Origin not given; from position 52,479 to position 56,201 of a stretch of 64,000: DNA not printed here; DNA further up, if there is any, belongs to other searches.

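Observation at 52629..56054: Intact CheY-like receiver domain embedded inside a tandem HdrA-like flavoprotein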

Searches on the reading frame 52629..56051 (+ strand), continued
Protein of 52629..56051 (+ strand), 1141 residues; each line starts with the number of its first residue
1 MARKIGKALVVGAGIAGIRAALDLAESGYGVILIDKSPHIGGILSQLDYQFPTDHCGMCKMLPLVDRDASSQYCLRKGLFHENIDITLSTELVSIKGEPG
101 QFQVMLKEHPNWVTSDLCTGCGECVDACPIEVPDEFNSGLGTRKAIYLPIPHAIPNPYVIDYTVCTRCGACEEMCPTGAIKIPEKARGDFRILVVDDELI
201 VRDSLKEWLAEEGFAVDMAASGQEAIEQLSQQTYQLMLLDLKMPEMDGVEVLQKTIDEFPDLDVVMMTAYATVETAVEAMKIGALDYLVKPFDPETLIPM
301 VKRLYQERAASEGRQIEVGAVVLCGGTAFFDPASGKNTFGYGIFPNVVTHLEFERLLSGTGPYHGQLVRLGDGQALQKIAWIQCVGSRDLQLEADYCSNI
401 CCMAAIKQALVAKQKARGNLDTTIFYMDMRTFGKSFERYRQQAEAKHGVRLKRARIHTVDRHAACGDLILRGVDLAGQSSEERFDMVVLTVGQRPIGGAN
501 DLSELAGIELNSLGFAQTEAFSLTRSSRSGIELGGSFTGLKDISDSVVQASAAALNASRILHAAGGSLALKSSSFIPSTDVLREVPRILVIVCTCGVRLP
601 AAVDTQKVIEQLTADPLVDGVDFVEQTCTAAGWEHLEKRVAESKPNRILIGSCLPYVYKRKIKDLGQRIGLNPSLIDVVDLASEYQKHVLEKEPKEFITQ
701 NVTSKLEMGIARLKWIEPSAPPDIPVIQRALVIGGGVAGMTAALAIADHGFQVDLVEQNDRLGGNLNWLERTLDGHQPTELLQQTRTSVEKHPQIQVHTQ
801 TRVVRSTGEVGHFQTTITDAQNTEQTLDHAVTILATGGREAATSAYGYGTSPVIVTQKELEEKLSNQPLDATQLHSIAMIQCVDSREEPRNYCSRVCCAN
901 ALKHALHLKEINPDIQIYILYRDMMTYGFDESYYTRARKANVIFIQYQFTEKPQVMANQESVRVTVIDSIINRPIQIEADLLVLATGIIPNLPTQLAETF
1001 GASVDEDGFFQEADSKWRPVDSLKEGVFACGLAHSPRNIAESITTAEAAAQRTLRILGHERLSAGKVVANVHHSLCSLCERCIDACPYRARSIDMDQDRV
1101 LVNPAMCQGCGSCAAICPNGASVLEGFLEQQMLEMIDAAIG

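Call 93: find_encoding_contigs(protein=P0132, flank=10000, max_places=2)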
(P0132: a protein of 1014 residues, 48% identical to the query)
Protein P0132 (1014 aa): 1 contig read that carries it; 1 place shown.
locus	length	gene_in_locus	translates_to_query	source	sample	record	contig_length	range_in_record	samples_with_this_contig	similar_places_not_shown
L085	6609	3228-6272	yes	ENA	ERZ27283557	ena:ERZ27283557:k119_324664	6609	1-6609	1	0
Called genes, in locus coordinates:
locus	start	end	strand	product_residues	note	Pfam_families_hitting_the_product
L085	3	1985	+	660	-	?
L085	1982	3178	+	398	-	PF00072:Response_reg, PF02518:HATPase_c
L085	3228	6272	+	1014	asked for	PF01266:DAO (weak), PF13450:NAD_binding_8 (weak), PF00037:Fer4, PF00890:FAD_binding_2, PF12831:FAD_oxidored, PF13450:NAD_binding_8, PF12838:Fer4_7, PF14697:Fer4_21, +19 more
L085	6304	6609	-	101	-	?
